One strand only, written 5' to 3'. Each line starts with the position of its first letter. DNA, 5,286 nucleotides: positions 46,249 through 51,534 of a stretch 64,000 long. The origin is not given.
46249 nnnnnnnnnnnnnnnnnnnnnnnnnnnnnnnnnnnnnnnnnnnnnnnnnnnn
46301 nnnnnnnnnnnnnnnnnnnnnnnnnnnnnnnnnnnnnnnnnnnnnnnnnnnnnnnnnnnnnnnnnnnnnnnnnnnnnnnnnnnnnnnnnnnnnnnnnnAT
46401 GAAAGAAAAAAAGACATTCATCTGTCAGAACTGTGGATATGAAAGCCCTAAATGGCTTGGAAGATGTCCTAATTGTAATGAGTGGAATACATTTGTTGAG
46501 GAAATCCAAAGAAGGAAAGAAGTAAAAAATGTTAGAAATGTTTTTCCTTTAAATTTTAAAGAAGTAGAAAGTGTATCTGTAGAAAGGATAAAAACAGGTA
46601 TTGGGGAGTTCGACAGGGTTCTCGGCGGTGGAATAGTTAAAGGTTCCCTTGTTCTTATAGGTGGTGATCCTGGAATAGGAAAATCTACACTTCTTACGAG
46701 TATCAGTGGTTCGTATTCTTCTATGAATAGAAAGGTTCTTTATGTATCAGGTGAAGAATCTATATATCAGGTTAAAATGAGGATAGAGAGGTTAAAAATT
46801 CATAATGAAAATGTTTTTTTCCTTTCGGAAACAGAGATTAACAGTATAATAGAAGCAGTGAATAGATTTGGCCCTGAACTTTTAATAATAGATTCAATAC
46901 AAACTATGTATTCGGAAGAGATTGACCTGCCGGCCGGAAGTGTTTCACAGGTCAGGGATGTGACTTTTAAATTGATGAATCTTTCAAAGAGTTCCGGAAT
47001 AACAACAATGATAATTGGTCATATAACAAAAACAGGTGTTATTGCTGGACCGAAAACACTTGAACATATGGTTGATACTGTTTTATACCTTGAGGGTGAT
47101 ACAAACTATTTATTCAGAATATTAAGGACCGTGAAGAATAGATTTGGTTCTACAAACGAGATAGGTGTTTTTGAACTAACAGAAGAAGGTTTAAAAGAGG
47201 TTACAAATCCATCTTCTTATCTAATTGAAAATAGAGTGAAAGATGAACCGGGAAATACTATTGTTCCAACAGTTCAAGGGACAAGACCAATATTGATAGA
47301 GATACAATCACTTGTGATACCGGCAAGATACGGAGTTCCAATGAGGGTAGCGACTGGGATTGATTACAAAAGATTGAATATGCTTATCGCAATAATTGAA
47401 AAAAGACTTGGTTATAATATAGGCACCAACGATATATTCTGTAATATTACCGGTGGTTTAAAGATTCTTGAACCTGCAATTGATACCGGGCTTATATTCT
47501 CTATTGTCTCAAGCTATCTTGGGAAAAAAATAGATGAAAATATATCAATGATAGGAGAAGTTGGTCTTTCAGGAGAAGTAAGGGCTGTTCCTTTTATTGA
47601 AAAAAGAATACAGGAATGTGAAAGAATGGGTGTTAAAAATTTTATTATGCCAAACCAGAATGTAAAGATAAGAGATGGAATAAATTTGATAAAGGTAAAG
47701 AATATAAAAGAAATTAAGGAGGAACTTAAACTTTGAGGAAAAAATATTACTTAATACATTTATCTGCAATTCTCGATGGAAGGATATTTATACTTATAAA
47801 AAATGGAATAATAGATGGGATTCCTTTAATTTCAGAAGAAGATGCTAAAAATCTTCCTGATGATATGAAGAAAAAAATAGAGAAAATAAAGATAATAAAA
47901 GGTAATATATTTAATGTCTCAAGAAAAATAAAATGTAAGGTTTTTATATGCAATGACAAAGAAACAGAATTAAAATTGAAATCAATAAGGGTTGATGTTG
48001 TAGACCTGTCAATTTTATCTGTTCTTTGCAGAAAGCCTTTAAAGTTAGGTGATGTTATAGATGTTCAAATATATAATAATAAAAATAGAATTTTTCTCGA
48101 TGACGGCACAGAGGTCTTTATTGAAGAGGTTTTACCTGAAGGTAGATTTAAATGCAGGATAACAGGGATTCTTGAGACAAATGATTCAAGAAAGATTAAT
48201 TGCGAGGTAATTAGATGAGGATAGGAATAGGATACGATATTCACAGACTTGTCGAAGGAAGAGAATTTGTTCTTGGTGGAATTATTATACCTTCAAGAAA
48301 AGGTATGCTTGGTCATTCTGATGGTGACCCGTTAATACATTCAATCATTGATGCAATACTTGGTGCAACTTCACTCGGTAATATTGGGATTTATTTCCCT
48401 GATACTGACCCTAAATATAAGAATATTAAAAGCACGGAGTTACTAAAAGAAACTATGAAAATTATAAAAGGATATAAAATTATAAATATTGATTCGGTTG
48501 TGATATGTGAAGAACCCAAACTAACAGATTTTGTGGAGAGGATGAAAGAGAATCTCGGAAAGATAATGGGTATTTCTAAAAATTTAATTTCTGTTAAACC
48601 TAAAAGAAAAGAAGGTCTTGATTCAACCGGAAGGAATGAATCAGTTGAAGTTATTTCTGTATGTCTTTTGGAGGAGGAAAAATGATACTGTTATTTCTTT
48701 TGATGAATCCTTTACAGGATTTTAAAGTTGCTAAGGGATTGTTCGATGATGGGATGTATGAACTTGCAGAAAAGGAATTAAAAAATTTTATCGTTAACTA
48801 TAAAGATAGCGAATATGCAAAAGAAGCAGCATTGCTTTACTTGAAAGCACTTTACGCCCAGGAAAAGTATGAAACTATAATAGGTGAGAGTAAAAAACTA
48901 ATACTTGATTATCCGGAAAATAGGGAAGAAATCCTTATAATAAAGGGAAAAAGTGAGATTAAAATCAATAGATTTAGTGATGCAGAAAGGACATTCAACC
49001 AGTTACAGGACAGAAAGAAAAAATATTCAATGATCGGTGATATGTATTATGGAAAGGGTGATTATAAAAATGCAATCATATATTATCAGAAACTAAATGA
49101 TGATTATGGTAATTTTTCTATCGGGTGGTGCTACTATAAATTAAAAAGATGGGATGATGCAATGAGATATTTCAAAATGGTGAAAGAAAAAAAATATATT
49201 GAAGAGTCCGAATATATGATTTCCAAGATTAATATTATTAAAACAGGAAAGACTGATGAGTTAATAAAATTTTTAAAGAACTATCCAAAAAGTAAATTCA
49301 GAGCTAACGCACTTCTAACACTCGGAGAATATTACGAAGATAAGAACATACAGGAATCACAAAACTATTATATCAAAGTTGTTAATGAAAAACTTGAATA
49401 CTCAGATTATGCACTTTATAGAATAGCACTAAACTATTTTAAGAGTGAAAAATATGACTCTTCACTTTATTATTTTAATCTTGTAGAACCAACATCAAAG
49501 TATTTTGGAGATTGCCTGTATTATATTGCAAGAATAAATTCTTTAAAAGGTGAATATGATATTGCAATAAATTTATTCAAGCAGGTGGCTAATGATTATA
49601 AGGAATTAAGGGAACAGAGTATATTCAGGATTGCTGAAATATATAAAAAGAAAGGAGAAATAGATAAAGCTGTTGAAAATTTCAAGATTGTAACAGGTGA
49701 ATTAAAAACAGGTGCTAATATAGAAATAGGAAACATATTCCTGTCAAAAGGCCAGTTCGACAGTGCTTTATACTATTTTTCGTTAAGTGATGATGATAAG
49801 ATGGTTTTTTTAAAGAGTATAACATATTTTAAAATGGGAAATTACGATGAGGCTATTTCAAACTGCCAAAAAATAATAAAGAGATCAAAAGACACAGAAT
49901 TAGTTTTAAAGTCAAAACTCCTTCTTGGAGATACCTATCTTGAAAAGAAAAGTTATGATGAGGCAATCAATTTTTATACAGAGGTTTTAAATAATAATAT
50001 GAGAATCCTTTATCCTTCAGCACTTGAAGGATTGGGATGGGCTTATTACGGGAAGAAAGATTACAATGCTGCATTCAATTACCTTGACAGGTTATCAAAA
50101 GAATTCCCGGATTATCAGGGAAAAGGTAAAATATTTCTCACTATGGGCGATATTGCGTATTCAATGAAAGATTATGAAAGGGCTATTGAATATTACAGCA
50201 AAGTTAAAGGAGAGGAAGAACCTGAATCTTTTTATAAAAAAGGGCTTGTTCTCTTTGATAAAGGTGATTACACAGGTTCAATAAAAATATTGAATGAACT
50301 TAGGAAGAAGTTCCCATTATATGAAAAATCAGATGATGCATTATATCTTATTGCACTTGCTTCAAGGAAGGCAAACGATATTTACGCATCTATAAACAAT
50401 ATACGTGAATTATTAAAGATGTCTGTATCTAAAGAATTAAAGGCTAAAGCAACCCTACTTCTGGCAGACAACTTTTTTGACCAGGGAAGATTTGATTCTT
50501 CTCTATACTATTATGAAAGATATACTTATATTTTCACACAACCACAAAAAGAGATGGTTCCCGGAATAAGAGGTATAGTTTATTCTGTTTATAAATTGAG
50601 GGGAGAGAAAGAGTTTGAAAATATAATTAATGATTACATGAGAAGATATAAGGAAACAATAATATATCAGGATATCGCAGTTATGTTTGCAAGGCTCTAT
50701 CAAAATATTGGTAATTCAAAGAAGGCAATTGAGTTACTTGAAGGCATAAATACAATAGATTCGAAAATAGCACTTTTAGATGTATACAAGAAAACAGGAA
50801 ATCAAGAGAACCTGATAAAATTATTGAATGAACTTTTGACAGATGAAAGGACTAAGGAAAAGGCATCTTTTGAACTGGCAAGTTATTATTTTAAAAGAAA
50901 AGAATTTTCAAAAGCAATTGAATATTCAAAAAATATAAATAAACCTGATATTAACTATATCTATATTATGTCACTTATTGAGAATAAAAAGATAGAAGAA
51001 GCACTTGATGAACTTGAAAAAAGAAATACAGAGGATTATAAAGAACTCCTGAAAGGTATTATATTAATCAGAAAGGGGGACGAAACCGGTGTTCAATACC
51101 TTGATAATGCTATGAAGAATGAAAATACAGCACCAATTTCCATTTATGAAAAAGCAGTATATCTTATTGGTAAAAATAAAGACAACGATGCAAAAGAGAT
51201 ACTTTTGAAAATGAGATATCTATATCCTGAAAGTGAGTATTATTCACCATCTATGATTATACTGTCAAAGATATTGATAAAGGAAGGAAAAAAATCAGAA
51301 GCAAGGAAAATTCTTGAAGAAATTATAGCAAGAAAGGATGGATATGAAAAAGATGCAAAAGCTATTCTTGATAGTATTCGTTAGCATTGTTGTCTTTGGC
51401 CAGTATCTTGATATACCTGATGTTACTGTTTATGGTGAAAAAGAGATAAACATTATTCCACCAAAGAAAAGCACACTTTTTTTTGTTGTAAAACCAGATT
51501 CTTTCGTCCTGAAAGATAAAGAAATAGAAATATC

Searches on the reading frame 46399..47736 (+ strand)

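Call 22: search_protein_families(library=pfam, proteins=[window:46399-47736:+], max_evalue=0.00001)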
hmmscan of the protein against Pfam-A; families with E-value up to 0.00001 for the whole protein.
window:46399-47736:+ (445 aa): 5 families
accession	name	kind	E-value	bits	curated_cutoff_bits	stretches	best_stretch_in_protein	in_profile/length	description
PF06745.19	ATPase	-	1.4e-18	67.6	26.6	2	64-134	1-72/231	KaiC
PF18073.7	Zn_ribbon_LapB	-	1.8e-14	53.5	25.7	1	7-34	1-28/28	Rubredoxin metal binding domain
PF13481.12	AAA_25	-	8.7e-14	52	27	1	56-213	7-194/195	AAA domain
PF03796.21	DnaB_C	-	5.5e-08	32.9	27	1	64-177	2-119/255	DnaB-like helicase C terminal domain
PF05362.19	Lon_C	-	1.3e-07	31.8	21.1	1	360-439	111-198/205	Lon protease (S16) C-terminal proteolytic domain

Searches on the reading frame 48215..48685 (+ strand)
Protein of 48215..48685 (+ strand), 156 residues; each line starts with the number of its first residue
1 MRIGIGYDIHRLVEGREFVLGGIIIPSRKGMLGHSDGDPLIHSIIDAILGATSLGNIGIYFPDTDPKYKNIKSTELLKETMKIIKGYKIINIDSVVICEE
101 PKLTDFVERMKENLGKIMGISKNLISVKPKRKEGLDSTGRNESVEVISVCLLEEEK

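Call 22: search_protein_families(library=pfam, proteins=[window:48215-48685:+], max_evalue=0.00001)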
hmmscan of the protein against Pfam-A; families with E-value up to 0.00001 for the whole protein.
window:48215-48685:+ (156 aa): 1 family
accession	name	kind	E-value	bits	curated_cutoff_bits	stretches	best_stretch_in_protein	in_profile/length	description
PF02542.21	YgbB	-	1.7e-57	194.5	26.7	1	1-152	1-154/155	YgbB family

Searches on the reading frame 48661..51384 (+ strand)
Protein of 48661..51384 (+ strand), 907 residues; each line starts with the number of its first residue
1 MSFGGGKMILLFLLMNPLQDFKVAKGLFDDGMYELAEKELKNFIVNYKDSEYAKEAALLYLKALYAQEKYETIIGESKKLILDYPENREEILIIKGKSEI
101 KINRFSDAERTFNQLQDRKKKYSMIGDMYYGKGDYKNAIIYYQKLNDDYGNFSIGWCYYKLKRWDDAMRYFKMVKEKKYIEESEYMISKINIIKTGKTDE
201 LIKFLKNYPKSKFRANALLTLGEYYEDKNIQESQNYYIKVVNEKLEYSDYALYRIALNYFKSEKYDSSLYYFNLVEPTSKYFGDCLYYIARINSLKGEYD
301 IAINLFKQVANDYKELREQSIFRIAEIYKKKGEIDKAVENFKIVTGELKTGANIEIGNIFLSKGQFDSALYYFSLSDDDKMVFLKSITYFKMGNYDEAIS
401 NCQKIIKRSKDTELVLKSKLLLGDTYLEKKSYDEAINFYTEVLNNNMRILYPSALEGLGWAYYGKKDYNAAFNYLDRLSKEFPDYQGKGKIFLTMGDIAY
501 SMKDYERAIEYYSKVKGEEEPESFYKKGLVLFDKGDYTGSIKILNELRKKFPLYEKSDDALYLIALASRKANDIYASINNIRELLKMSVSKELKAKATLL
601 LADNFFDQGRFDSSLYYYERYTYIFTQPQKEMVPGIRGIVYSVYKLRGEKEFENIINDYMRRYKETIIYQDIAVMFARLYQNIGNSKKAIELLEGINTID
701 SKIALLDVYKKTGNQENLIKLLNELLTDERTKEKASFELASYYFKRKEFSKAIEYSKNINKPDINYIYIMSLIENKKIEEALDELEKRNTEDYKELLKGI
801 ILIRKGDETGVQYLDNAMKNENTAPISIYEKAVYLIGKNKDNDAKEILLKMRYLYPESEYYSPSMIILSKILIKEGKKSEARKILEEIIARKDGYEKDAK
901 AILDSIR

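Call 22: search_protein_families(library=pfam, proteins=[window:48661-51384:+], max_evalue=0.00001)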
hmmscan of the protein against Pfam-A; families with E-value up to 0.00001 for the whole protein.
window:48661-51384:+ (907 aa): 17 families
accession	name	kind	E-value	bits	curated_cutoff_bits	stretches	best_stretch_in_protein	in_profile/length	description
PF13174.12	TPR_6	-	5e-39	130.7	26.3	0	154-177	6-29/33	Tetratricopeptide repeat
PF07719.23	TPR_2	-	7e-36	119.8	27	0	152-172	5-25/34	Tetratricopeptide repeat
PF13424.12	TPR_12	-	1.9e-31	108.5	30.1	1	388-444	12-73/77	Tetratricopeptide repeat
PF00515.34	TPR_1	-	1.2e-30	104.5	27.8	0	388-408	10-30/34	Tetratricopeptide repeat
PF13432.12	TPR_16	-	1.7e-29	102.3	32.7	0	387-442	5-57/65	Tetratricopeptide repeat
PF14559.12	TPR_19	-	4.3e-28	97.9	25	0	390-445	2-54/68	Tetratricopeptide repeat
PF12895.13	ANAPC3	-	9.5e-27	93.5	27.2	1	713-787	3-81/82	Anaphase-promoting complex, cyclosome, subunit 3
PF13181.12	TPR_8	-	1.1e-20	72.3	25.7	0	418-443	3-28/34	Tetratricopeptide repeat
PF13428.12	TPR_14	-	1.6e-20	71.9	23.5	0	453-485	2-34/44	Tetratricopeptide repeat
PF13176.12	TPR_7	-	1.9e-16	59.1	27.9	0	421-443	4-26/36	Tetratricopeptide repeat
PF13374.12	TPR_10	-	7.5e-14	51.7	27.5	0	454-477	4-27/42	Tetratricopeptide repeat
PF25058.1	ARM_TT21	-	1.1e-13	51.8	27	0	644-698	68-122/155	Tetratricopeptide repeat protein 21 ARM repeat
PF09976.15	TPR_21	-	4.8e-10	39.9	25.5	0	289-369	82-165/193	Tetratricopeptide repeat-like domain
PF25064.1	ARM_TT21_5th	-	9.5e-09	36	27.8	0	464-550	13-101/117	TT21 fifth ARM repeats domain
PF25063.1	ARM_TT21_C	-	2.7e-08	34.4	35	0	781-891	5-124/209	Tetratricopeptide repeat protein 21 C-terminal ARM domain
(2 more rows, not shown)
